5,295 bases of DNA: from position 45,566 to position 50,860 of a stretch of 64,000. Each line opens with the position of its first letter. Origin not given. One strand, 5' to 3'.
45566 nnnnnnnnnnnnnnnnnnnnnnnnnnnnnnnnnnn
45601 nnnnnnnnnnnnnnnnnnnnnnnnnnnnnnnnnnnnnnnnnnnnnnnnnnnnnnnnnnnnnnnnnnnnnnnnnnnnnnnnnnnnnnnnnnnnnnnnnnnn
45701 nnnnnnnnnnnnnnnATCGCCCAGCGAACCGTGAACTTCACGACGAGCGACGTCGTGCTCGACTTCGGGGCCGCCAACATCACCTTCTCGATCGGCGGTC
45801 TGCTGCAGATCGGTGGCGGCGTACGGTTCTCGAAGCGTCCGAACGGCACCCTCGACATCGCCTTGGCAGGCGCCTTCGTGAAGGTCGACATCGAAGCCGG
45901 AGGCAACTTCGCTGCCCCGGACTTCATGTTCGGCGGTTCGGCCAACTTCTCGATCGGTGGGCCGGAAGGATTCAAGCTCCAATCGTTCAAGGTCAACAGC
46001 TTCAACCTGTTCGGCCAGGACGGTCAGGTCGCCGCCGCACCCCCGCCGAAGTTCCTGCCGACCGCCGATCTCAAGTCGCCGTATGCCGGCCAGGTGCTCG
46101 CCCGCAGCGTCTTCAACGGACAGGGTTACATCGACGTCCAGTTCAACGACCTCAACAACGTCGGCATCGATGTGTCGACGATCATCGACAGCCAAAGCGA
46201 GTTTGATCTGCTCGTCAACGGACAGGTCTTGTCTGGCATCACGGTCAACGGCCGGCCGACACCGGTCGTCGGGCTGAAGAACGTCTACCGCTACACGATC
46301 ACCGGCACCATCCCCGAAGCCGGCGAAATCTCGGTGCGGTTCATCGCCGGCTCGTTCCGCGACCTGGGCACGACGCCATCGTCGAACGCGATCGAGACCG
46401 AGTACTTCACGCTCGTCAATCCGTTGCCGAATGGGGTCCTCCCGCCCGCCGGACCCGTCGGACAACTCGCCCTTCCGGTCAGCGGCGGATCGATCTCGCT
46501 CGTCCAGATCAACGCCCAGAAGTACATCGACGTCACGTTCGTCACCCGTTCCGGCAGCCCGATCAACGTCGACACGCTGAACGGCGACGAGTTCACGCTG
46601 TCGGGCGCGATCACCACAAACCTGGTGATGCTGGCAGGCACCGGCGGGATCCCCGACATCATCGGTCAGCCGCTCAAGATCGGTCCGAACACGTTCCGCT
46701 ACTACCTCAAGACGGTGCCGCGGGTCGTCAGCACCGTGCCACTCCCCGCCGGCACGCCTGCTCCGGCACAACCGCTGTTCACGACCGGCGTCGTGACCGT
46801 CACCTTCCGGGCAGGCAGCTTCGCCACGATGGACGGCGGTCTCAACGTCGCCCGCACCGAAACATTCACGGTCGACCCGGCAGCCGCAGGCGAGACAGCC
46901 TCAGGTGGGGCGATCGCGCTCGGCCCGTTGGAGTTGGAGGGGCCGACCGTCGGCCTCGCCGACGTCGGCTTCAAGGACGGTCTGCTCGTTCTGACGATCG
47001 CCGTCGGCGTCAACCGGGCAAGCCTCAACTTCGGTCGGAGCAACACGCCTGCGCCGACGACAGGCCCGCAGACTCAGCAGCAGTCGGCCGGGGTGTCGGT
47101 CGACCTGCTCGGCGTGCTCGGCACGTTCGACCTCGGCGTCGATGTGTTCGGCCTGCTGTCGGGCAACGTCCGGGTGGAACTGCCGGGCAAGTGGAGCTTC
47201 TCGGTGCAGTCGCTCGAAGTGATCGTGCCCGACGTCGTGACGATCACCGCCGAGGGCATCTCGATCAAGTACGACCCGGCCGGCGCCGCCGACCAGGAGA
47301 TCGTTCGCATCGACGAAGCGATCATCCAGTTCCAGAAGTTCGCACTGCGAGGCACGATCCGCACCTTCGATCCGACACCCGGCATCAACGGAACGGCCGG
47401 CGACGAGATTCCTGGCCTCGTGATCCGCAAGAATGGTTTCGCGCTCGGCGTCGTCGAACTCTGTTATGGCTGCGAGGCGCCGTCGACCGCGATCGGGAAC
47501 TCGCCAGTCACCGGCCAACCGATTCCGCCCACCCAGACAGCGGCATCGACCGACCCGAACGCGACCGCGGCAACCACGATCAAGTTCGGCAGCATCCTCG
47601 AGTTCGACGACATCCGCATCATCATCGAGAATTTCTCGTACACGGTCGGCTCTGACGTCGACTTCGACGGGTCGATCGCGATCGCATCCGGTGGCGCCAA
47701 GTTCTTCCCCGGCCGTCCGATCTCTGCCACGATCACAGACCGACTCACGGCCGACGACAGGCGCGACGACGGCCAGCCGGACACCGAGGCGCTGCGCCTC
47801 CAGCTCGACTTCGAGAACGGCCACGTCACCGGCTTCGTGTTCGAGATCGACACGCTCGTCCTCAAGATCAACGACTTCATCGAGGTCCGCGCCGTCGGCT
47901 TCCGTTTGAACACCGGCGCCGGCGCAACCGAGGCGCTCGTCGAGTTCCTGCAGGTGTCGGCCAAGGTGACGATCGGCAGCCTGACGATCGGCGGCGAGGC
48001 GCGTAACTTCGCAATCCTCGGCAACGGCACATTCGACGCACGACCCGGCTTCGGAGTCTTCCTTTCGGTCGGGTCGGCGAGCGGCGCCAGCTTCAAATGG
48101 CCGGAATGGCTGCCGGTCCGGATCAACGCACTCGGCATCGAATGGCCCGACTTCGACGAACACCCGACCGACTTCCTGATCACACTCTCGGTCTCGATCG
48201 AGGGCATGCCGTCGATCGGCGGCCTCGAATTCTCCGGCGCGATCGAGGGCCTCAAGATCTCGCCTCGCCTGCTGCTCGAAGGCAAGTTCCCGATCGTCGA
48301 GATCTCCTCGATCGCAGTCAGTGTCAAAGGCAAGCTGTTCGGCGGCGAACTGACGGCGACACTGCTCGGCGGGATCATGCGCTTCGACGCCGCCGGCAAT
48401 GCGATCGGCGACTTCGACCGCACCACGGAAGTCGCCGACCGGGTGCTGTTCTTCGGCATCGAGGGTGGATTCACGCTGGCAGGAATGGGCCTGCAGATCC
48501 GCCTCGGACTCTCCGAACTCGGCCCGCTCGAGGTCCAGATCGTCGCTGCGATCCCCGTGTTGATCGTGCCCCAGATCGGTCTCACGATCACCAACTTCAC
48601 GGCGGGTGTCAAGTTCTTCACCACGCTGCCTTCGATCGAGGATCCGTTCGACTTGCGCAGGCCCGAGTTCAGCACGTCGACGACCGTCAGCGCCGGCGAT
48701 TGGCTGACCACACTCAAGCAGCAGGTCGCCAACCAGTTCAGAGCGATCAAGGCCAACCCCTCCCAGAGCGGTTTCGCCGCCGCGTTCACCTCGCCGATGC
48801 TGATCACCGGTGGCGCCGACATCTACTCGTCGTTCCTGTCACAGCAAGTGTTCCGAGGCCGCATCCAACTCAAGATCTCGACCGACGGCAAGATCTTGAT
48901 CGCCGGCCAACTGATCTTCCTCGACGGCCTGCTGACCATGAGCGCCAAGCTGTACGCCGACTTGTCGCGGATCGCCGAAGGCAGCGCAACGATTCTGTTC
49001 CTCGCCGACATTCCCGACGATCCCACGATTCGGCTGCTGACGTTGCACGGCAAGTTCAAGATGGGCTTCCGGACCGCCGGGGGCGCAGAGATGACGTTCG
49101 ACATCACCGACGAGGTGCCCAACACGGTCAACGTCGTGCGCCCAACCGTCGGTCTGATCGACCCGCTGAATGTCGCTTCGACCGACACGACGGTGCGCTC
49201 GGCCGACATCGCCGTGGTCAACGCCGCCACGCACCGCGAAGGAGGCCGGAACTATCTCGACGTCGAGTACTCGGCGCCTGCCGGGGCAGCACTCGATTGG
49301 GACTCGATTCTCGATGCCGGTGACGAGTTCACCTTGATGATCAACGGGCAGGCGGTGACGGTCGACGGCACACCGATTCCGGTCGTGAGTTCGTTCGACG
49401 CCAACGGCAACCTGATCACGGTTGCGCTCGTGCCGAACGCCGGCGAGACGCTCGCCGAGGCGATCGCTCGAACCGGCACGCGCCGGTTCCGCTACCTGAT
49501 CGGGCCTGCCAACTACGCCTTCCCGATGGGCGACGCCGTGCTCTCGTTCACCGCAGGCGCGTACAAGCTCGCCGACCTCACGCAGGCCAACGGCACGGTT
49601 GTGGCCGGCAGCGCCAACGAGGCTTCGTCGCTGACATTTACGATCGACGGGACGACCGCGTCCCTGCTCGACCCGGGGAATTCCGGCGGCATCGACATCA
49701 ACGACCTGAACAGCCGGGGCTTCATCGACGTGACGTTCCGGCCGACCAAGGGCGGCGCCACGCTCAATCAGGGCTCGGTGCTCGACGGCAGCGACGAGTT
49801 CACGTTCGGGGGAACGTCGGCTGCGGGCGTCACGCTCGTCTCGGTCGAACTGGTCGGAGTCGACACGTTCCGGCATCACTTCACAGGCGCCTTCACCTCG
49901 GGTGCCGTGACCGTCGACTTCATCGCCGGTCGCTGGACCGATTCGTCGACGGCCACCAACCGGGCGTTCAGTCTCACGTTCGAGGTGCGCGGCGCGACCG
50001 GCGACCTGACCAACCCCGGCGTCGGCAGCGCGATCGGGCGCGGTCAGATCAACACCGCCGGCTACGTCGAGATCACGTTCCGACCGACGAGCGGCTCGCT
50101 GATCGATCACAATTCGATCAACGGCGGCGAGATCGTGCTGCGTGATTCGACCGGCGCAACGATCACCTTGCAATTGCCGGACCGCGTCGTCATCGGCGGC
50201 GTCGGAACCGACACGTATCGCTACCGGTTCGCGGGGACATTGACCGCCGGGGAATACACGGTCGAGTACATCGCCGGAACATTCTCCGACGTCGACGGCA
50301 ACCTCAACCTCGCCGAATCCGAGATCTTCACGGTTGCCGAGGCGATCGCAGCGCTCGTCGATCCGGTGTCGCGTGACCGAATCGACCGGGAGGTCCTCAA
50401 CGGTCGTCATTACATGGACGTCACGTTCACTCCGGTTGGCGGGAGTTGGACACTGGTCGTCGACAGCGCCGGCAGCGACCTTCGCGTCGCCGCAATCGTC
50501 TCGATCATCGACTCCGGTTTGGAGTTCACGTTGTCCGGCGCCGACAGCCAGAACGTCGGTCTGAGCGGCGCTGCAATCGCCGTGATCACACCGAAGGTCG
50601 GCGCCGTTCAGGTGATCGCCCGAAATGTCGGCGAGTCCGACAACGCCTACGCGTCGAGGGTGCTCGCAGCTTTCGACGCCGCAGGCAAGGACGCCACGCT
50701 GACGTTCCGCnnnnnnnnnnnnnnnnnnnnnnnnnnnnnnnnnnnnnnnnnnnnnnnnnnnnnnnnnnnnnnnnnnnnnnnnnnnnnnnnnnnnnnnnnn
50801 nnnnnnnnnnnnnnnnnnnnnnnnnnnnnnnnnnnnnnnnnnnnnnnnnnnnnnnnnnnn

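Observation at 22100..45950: About 24 kb array of an unrecognised ~125-aa all-beta repeat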

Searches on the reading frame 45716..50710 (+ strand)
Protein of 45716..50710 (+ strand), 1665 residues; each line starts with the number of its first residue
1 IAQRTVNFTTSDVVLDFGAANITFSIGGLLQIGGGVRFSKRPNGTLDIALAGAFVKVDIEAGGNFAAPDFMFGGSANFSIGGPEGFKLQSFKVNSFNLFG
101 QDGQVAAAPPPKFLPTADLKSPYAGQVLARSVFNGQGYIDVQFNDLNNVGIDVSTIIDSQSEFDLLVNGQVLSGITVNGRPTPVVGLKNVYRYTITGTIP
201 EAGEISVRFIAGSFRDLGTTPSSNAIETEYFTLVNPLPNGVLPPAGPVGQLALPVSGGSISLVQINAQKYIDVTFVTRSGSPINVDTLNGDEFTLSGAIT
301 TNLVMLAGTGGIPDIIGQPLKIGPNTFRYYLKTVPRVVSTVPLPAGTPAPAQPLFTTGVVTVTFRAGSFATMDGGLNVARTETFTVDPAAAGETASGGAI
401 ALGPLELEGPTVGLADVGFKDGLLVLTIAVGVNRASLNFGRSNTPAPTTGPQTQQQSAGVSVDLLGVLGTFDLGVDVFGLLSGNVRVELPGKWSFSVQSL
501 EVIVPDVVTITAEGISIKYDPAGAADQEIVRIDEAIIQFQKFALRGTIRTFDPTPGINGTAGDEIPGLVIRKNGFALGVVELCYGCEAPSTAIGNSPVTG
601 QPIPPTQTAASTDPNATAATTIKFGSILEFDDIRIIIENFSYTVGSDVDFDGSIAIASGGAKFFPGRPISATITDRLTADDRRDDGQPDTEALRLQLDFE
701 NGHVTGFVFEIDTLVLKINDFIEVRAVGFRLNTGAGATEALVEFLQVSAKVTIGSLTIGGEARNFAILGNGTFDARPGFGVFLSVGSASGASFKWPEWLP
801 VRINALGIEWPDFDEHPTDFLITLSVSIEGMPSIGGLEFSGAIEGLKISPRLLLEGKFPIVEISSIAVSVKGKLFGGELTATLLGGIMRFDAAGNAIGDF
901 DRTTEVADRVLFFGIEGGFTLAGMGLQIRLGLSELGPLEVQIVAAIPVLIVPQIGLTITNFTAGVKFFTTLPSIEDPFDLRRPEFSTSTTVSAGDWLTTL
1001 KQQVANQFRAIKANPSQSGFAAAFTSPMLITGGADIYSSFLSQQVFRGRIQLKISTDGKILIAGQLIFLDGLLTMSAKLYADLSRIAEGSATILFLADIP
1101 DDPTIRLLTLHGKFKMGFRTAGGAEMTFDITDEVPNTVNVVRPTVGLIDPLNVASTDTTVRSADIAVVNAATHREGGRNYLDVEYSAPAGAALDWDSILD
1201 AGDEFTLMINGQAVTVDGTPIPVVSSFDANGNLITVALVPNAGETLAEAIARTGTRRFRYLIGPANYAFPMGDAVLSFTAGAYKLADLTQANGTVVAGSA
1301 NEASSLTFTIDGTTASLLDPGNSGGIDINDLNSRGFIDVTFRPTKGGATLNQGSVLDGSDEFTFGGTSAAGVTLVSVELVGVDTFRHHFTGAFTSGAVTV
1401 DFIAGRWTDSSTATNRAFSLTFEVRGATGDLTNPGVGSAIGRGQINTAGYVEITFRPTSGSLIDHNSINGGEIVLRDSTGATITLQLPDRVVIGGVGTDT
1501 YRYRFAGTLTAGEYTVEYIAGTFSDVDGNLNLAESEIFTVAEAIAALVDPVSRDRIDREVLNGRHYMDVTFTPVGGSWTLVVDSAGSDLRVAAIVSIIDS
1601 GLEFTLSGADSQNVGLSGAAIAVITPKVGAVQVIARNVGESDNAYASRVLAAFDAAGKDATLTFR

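Call 44: search_solved_structures(query=window:45716-50710:+, max_evalue=0.1)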
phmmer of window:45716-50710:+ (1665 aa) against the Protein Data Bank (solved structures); distinct sequences matched with E-value up to 0.1: 0.

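Call 80: search_protein_families(library=ncbifam, proteins=[window:45716-50710:+], max_evalue=1)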
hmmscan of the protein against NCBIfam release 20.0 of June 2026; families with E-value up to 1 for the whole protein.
window:45716-50710:+ (1665 aa): 0 families

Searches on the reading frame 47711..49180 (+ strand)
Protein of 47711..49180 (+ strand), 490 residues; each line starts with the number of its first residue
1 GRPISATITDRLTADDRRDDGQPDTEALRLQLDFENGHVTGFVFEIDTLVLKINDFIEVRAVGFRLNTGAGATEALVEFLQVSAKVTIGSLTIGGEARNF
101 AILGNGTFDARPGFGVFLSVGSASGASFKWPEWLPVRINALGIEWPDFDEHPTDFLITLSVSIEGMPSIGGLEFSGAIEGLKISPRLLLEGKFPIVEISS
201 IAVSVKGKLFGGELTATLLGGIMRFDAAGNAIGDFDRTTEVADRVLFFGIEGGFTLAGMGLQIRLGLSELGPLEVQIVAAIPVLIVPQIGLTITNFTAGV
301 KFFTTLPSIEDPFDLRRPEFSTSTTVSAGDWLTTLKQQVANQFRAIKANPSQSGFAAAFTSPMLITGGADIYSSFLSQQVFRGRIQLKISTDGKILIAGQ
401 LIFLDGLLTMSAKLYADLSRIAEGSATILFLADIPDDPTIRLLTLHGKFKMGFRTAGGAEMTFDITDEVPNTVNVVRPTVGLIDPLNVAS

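Call 87: search_solved_structures(query=A5, max_evalue=1)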
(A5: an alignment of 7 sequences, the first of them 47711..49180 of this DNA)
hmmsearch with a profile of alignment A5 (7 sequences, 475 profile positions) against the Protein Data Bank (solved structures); distinct sequences matched with E-value up to 1: 57.
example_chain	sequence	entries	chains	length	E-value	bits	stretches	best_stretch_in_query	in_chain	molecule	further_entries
7uu0_A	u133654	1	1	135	0.002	20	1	97-159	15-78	Isoform 3 of Bromodomain-containing protein 2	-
7wln_A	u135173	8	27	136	0.017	16.9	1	98-159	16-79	Isoform 4 of Bromodomain-containing protein 2 | Bromodomain-containing protein 2 | BRD2_HUMAN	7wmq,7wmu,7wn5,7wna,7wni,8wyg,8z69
8r5h_F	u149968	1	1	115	0.087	14.6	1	123-162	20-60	Bromodomain-containing protein 4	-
4uyg_A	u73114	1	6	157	0.094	14.5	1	104-159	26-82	BROMODOMAIN-CONTAINING PROTEIN 2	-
6ffe_A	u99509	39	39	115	0.12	14.1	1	106-159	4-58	Bromodomain-containing protein 2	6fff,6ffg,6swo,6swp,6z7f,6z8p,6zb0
5o38_A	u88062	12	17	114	0.13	14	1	106-159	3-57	Bromodomain-containing protein 2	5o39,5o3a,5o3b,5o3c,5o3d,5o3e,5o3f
3oni_A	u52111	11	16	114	0.13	14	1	106-159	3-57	Bromodomain containing 2, isoform CRA_a | Bromodomain-containing protein 2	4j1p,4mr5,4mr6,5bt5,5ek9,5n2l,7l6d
5hfq_A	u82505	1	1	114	0.13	14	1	106-159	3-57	Bromodomain-containing protein 2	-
6vix_A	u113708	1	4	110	0.19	13.5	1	124-162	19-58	Bromodomain-containing protein 4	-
7usj_A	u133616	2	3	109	0.2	13.4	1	124-162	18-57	Bromodomain-containing protein 4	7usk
5u5s_A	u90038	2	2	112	0.2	13.4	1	106-159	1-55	Bromodomain-containing protein 2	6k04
5ueo_A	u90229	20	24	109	0.2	13.4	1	124-162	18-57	Bromodomain-containing protein 4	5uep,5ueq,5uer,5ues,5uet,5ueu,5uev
9m0f_C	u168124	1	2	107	0.2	13.4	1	124-162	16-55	Bromodomain-containing protein 4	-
6duv_A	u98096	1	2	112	0.21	13.4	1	124-162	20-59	Bromodomain-containing protein 4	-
8rx0_A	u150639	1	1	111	0.21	13.4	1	124-162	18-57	Isoform B of Bromodomain-containing protein 4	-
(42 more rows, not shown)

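Call 88: search_protein_families(library=pfam, alignment_id=A5, max_evalue=0.1)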
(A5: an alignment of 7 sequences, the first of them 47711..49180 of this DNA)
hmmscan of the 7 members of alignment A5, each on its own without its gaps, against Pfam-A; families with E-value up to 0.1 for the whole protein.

A. member 1, window:47711-49180:+ (490 aa): 0 families

B. families by the number of members that match (of 7 scanned): 1 family
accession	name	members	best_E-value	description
PF12084.13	DUF3561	1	0.087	Protein of unknown function (DUF3561)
